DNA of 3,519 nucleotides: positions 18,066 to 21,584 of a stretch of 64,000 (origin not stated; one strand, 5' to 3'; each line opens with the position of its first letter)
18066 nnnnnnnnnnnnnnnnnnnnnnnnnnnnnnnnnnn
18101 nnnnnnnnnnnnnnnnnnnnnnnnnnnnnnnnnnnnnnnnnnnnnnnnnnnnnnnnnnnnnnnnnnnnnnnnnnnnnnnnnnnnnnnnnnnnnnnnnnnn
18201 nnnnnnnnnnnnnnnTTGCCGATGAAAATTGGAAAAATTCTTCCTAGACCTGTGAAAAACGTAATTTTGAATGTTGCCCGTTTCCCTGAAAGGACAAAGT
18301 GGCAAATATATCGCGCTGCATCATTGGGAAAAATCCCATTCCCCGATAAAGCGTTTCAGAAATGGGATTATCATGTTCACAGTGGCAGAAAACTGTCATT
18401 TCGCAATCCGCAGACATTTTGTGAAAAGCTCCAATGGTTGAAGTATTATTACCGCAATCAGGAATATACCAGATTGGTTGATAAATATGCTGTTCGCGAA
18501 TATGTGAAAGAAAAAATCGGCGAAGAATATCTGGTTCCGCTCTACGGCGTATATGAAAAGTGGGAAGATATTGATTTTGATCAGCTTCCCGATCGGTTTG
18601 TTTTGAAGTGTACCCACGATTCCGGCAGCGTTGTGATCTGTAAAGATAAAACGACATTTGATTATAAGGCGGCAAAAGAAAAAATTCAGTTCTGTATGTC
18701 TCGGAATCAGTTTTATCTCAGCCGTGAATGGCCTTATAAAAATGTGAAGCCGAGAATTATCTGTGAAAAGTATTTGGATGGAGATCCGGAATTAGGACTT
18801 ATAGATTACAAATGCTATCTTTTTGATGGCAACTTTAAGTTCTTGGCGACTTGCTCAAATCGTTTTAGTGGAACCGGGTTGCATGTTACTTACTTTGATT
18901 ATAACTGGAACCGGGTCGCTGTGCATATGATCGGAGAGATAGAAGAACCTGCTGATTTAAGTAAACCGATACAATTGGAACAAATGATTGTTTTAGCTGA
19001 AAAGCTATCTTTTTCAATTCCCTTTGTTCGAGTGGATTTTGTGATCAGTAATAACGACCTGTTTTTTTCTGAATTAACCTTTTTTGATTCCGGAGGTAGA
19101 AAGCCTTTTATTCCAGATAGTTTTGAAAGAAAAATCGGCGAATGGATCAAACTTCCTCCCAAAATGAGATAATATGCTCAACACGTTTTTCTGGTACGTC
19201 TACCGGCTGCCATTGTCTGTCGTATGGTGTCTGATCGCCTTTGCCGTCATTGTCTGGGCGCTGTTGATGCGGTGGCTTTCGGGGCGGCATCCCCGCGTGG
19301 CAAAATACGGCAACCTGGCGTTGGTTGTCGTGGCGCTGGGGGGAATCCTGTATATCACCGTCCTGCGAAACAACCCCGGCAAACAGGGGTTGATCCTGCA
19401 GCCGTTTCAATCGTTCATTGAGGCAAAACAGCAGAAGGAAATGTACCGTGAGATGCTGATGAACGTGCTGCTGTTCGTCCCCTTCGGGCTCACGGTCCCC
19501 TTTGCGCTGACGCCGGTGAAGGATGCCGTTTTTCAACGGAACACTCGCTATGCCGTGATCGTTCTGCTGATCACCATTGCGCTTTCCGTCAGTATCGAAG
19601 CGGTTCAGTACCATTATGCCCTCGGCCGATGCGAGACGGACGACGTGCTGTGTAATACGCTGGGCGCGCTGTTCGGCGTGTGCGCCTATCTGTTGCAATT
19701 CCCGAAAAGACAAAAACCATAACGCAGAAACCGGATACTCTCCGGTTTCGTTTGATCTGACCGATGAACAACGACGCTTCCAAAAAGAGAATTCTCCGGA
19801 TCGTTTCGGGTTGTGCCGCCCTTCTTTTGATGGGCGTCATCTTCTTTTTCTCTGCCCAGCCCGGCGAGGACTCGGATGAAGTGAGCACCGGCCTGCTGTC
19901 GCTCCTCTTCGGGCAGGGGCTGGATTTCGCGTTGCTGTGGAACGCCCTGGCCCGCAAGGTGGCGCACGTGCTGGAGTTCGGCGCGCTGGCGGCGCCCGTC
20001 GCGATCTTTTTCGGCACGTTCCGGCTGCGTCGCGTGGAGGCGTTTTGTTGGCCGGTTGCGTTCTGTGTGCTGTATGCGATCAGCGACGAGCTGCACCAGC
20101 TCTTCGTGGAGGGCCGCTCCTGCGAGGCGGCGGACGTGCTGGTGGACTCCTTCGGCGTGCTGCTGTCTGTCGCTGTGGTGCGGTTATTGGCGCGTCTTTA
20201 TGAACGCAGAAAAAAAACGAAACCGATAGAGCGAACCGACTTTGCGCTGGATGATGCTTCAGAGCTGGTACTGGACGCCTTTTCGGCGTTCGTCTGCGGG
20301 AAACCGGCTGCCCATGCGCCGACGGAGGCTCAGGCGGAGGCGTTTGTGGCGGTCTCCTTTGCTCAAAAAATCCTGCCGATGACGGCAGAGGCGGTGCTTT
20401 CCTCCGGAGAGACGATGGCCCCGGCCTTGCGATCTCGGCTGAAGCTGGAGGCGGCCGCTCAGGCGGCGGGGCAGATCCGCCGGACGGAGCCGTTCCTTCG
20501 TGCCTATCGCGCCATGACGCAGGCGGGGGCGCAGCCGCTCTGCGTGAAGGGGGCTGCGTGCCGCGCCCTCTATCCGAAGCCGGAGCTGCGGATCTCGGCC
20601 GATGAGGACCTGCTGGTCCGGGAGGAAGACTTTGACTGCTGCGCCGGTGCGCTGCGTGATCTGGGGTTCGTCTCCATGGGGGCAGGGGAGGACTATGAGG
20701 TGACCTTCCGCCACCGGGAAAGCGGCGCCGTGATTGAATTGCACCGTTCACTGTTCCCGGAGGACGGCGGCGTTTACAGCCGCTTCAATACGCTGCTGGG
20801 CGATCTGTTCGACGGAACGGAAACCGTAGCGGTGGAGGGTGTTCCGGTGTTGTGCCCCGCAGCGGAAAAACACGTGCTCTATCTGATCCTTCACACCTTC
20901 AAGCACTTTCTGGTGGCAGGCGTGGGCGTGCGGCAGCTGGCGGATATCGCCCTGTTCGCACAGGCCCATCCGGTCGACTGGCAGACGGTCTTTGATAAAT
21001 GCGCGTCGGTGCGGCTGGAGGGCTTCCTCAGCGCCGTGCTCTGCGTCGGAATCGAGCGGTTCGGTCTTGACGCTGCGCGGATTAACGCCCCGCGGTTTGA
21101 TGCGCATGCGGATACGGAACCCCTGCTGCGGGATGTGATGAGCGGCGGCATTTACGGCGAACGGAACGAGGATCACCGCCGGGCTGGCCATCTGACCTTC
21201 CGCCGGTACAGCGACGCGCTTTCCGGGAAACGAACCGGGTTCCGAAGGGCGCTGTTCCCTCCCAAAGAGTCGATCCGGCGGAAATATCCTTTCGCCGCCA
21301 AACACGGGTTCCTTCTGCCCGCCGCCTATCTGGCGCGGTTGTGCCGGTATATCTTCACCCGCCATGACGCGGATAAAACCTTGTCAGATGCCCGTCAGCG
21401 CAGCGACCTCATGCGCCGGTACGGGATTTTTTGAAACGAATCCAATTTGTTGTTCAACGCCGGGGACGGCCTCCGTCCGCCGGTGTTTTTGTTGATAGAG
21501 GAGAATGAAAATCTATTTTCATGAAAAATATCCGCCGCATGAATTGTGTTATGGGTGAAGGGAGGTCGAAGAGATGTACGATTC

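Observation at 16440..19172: Compositional break inside the Wzt/TagH-like gene: low-GC module covering the ATPase C-terminal domain plus two ATP-grasp genes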

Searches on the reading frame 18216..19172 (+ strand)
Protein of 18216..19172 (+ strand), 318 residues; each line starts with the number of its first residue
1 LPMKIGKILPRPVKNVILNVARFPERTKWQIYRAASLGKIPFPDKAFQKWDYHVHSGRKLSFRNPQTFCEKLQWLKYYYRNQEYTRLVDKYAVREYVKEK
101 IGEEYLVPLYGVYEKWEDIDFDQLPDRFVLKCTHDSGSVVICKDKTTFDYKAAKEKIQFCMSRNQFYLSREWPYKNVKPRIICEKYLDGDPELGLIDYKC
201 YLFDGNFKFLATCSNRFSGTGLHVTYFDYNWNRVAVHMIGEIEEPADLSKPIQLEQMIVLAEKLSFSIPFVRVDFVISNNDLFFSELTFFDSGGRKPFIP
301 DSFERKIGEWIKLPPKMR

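Call 5: search_protein_families(library=pfam, proteins=[window:18216-19172:+], max_evalue=0.01)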
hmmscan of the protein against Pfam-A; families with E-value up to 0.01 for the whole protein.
window:18216-19172:+ (318 aa): 1 family
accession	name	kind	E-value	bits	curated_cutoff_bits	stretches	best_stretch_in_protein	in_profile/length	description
PF14305.11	ATPgrasp_TupA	-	2.2e-65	221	25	1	70-312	1-241/241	TupA-like ATPgrasp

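Call 6: search_protein_families(library=ncbifam, proteins=[window:18216-19172:+], max_evalue=0.01)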
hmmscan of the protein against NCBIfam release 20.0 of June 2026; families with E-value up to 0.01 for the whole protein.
window:18216-19172:+ (318 aa): 0 families

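Call 23: search_solved_structures(query=window:18222-19169:+, max_evalue=1, show_alignments=1)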
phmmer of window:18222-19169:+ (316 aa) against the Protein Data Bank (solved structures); distinct sequences matched with E-value up to 1: 3.
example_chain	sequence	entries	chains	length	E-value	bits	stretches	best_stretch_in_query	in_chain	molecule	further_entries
6h03_D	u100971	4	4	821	0.74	12.3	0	64-125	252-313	Complement component C7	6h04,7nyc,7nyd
8b0f_C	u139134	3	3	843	0.76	12.3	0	64-125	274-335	Complement component C7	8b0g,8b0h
2oh1_A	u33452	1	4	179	0.84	12.1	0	253-282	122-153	Acetyltransferase, GNAT family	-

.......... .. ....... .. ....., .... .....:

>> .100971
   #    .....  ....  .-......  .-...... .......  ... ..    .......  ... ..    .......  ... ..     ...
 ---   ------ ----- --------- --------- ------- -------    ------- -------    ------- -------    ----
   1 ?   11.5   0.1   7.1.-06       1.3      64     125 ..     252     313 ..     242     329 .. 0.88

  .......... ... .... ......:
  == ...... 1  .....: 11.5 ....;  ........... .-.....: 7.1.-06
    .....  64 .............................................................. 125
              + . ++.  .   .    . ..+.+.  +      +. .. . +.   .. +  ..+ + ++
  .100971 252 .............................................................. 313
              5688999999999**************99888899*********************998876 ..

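Call 65: find_homologous_proteins(query=window:18222-19169:+, max_evalue=1e-20)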
Query window:18222-19169:+ (316 aa): 7998 proteins with E <= 1e-20 among 8000 candidates; the best 120 are listed.
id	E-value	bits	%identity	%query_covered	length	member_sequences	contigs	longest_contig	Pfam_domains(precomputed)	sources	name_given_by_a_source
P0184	6.4e-211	718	96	100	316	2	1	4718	PF14305.12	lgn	-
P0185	2.4e-176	604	80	100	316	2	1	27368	PF14305.12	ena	-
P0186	6.5e-173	593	77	100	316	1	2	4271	PF14305.12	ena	-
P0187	2.5e-166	571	75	100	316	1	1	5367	PF14305.12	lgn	-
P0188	4.4e-165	567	74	100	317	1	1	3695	PF14305.12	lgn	-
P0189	7.4e-158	543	71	100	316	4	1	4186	PF14305.12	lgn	-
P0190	5.8e-156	537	70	100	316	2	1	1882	PF14305.12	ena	-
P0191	9.1e-140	484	63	100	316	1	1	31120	PF14305.12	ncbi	-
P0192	1.2e-139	483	64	100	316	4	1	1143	PF14305.12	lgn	-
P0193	1.0e-137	477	63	100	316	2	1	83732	PF14305.12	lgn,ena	-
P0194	1.8e-131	457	61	100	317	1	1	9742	PF14305.12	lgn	-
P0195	1.1e-124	434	60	100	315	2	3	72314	PF14305.12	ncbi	-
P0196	1.4e-123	431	59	100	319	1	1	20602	PF14305.12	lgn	-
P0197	4.7e-122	426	60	100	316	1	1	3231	PF14305.12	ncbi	-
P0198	8.1e-122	425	59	100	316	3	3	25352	PF14305.12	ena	-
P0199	2.3e-121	423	59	100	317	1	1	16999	PF14305.12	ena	-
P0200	1.0e-119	418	59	100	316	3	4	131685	PF14305.12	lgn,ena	-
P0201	4.7e-119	416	59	100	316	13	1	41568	PF14305.12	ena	-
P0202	1.5e-117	411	60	99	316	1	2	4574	PF14305.12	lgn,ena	-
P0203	2.6e-117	410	58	100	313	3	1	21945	PF14305.12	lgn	-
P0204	1.4e-116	408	58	100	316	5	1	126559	PF14305.12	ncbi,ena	-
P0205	1.1e-114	401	59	100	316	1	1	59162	PF14305.12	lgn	-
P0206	2.0e-114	400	58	99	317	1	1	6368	PF14305.12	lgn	-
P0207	3.4e-112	393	57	100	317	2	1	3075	PF14305.12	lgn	-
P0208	9.0e-112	392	55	100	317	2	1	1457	PF14305.12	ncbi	-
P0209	2.6e-111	390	57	100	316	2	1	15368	PF14305.12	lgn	-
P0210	6.0e-111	389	55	100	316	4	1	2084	PF14305.12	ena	-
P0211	9.2e-111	388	57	99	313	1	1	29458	PF14305.12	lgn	-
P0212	9.7e-111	388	57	100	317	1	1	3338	PF14305.12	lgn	-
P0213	1.2e-110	388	58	100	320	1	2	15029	PF14305.12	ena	-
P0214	3.2e-109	383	48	77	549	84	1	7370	PF14305.12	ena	-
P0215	4.5e-109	383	53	100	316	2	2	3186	PF14305.12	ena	-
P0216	1.6e-108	381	54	100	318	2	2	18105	PF14305.12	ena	-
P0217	2.7e-108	380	54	99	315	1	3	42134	PF14305.12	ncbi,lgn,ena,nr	ncbi:MAG: glycosyl transferase [Clostridia bacterium]|nr:glycosyl transferase [Clostridia bacterium]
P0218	5.7e-108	379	56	99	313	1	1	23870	PF14305.12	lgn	-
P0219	7.4e-108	379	52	100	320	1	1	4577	PF14305.12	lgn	-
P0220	1.3e-107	378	55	100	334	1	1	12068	PF14305.12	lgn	-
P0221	6.3e-107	376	54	98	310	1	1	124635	PF14305.12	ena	-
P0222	1.2e-106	375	54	100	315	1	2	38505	PF14305.12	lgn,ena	-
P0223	3.2e-106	374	50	86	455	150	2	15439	PF14305.12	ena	-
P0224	1.0e-104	369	54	99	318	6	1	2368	PF14305.12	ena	-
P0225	1.6e-104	368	53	99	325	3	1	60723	PF14305.12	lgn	-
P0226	2.3e-104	367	58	89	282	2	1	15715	PF14305.12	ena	-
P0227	2.0e-103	364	53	99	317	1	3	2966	PF14305.12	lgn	-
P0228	4.9e-103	363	57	91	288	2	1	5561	PF14305.12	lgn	-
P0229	7.9e-103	362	52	100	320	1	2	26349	PF14305.12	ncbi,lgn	-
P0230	8.5e-103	362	48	86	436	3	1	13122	PF14305.12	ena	-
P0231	1.5e-102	361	53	99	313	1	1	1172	PF14305.12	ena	-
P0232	2.7e-102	361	53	98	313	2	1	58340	PF14305.12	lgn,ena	-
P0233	3.0e-102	360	52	100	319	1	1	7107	PF14305.12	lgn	-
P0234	9.7e-102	359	46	95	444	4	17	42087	PF14305.12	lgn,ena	-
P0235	1.1e-101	359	52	100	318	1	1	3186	PF14305.12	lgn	-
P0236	1.6e-101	358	54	97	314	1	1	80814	PF14305.12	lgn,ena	-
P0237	1.8e-101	358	53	99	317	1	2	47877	PF14305.12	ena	-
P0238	2.0e-101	358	52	97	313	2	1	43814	PF14305.12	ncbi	ncbi:MAG: ATP-grasp fold amidoligase family protein [Acutalibacteraceae bacterium]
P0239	2.0e-101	358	47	94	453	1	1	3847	PF14305.12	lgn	-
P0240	8.6e-101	356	50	81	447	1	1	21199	PF14305.12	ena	-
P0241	9.0e-101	356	52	97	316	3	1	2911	PF14305.12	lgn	-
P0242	2.0e-100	354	44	89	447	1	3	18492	PF14305.12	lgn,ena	-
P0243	2.7e-100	354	46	86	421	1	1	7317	PF14305.12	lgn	-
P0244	3.0e-100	354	49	87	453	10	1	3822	PF14305.12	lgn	-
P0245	3.9e-100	354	53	99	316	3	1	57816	PF14305.12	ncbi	-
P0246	1.5e-99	352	52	99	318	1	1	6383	PF14305.12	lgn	-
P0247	1.6e-99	352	49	87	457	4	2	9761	PF14305.12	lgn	-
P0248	1.7e-99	351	48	86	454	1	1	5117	PF14305.12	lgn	-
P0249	2.2e-99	351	51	99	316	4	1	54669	PF14305.12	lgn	-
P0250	2.5e-99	351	48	98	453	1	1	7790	PF14305.12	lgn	-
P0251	3.4e-99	350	44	91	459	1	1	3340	PF14305.12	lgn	-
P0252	4.6e-99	350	53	99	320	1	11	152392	PF14305.12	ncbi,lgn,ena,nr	ncbi:MAG: glycosyl transferase [Clostridia bacterium]|nr:glycosyl transferase [Clostridia bacterium]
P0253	5.2e-99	350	52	99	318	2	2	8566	PF14305.12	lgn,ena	-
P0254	7.1e-99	349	46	86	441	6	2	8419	PF14305.12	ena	-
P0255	1.7e-98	348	52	99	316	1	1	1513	PF14305.12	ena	-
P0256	2.4e-98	348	49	87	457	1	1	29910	PF14305.12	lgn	-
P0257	4.8e-98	347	49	86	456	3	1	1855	PF14305.12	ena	-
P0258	5.1e-98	347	49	100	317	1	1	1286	PF14305.12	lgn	-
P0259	6.5e-98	346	50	100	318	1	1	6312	PF14305.12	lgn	-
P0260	8.0e-98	346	48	99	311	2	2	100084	PF14305.12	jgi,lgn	-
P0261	8.6e-98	346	46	86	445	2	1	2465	PF14305.12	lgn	-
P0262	1.1e-97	345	53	99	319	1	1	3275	PF14305.12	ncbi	-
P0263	1.4e-97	345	49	84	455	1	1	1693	PF14305.12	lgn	-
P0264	2.1e-97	345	42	94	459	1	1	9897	PF14305.12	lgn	-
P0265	2.7e-97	344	43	90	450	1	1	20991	PF14305.12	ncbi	-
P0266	2.9e-97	344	48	86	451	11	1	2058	PF14305.12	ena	-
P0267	3.6e-97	344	48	89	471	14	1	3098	PF14305.12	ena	-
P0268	4.2e-97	344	45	86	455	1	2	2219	PF14305.12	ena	-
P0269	5.7e-97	343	49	86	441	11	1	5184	PF14305.12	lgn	-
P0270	7.2e-97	343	49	99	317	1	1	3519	PF14305.12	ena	-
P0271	1.0e-96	342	47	86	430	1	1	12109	PF14305.12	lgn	-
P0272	1.2e-96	342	47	92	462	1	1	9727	PF14305.12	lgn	-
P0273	1.2e-96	342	50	86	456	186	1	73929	PF14305.12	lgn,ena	-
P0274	1.5e-96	342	52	100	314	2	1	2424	PF14305.12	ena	-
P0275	1.6e-96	342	51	100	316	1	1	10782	PF14305.12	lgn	-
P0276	2.3e-96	341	51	98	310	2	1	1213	PF14305.12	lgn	-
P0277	2.5e-96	341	50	99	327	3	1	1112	PF14305.12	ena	-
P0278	4.4e-96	340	44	85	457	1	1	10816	PF14305.12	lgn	-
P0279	5.0e-96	340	48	86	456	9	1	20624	PF14305.12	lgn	-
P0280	7.3e-96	339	45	86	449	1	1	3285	PF14305.12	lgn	-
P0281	8.1e-96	339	46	89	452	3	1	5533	PF14305.12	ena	-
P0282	8.2e-96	339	48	90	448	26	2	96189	PF14305.12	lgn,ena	-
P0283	1.4e-95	339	46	89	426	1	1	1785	PF14305.12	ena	-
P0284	3.1e-95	337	47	85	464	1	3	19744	PF14305.12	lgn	-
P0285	3.5e-95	337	46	96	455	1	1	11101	PF14305.12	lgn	-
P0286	3.7e-95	337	43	89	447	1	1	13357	PF14305.12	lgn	-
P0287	6.0e-95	336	51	99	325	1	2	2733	PF14305.12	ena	-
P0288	6.2e-95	336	49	99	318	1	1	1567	PF14305.12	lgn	-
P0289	1.5e-94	335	46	90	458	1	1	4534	PF14305.12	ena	-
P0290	4.7e-94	334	46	86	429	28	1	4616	PF14305.12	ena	-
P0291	5.1e-94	333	-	-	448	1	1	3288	PF14305.12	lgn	-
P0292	7.8e-94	333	45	96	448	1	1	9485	PF14305.12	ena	-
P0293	8.0e-94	333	44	96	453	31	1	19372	PF14305.12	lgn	-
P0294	1.0e-93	332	48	86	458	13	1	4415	PF14305.12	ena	-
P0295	1.4e-93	332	51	99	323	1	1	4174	PF14305.12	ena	-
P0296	1.4e-93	332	47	87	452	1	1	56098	PF14305.12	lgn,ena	-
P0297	1.6e-93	332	51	99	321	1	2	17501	PF14305.12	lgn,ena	-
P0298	1.9e-93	332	47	87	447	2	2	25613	PF14305.12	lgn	-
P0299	2.1e-93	331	52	99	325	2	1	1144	PF14305.12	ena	-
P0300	3.4e-93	331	45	96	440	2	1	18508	PF14305.12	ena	-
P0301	5.7e-93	330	46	86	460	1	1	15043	PF14305.12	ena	-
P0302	8.4e-93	329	43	91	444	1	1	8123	PF14305.12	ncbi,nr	ncbi:MAG: hypothetical protein LUC91_01830 [Prevotella sp.]|nr:hypothetical protein [Prevotella sp.]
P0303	8.6e-93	329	44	92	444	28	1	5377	PF14305.12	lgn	-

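Call 67: find_encoding_contigs(protein=P0184, flank=8000, max_places=2)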
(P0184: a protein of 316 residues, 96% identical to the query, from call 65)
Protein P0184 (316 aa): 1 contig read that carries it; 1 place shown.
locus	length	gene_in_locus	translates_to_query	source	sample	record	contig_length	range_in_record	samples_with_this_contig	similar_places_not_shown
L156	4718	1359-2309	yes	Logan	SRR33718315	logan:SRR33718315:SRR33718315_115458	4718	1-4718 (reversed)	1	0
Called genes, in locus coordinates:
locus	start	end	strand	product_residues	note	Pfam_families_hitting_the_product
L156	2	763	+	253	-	?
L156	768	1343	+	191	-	PF00132:Hexapep, PF14602:Hexapep_2 (weak)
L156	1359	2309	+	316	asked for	PF14305:ATPgrasp_TupA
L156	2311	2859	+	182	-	PF04892:VanZ-LLP1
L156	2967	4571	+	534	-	PF04892:VanZ-LLP1, PF14907:NTP_transf_5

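Call 68: find_encoding_contigs(protein=P0185, flank=8000, max_places=2)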
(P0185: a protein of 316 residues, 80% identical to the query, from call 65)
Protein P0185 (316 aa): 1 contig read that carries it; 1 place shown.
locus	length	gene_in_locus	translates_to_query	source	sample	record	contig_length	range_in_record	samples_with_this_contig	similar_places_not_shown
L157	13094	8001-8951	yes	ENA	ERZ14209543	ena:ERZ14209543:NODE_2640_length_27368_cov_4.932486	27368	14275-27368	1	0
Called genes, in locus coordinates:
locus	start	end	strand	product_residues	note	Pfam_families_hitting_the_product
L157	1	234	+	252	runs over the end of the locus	PF00535:Glycos_transf_2, PF13641:Glyco_tranf_2_3 (faint)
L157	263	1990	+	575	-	-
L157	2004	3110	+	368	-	PF02350:Epimerase_2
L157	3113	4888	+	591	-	-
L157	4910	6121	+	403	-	PF00534:Glycos_transf_1, PF13692:Glyco_trans_1_4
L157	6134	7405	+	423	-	PF00005:ABC_tran, PF14524:Wzt_C (weak)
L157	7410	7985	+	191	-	PF00132:Hexapep, PF14602:Hexapep_2 (weak)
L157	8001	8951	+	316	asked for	PF14305:ATPgrasp_TupA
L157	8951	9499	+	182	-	PF04892:VanZ-LLP1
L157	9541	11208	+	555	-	PF04892:VanZ-LLP1, PF14907:NTP_transf_5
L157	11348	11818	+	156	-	PF04542:Sigma70_r2, PF07638:Sigma70_ECF (weak), PF08281:Sigma70_r4_2, PF04545:Sigma70_r4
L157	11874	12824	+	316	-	-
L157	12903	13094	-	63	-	?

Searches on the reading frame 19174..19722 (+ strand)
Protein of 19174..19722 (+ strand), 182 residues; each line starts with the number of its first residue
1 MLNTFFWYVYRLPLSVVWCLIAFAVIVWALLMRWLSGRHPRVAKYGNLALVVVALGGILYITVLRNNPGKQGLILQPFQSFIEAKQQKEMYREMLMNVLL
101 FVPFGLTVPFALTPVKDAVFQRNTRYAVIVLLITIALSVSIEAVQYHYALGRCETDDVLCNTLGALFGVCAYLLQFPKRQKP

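Call 5: search_protein_families(library=pfam, proteins=[window:19174-19722:+], max_evalue=0.01)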
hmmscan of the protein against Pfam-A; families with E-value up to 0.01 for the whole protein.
window:19174-19722:+ (182 aa): 1 family
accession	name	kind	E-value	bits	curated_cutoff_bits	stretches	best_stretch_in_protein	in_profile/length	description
PF04892.17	VanZ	-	1.6e-18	68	30.1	1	54-174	4-124/126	VanZ like family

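Call 6: search_protein_families(library=ncbifam, proteins=[window:19174-19722:+], max_evalue=0.01)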
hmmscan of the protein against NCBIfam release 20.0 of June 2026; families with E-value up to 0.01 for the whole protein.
window:19174-19722:+ (182 aa): 1 family
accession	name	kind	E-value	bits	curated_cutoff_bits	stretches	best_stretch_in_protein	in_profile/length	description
NF033125.2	vanZ-A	exception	6.2e-10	39.4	250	1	70-174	36-127/164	glycopeptide resistance protein VanZ-A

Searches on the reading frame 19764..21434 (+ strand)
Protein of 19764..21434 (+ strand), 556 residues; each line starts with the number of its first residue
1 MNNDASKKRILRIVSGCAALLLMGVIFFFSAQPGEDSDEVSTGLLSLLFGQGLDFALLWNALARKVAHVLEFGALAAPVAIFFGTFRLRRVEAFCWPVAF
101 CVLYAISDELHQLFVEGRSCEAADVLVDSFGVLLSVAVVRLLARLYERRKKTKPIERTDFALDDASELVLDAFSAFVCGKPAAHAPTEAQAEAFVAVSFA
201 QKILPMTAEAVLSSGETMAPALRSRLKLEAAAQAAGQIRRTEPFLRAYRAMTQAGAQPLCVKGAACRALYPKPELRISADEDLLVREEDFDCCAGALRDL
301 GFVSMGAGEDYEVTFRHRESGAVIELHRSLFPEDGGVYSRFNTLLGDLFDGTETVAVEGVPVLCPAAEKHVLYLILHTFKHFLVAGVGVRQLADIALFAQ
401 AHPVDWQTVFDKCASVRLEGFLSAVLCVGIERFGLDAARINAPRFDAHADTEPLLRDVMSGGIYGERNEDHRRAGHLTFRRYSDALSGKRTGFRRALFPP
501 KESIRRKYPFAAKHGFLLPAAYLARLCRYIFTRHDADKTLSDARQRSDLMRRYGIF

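Call 6: search_protein_families(library=ncbifam, proteins=[window:19764-21434:+], max_evalue=0.01)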
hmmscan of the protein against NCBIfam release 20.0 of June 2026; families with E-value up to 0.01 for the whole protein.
window:19764-21434:+ (556 aa): 1 family
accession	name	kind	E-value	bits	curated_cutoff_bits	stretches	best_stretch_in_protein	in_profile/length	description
NF037970.1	vanZ_1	subfamily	2.1e-25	89.5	20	1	23-132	2-109/109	VanZ family protein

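Call 64: search_protein_families(library=pfam, proteins=[window:19764-21434:+], max_evalue=0.001)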
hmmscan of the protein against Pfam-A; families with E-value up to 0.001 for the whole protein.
window:19764-21434:+ (556 aa): 2 families
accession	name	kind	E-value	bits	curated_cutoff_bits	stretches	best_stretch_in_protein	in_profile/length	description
PF14907.12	NTP_transf_5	-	8.2e-45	153.8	31.2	1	188-427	2-242/249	Uncharacterised nucleotidyltransferase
PF04892.17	VanZ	-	1.2e-18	68.4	30.1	1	19-142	5-125/126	VanZ like family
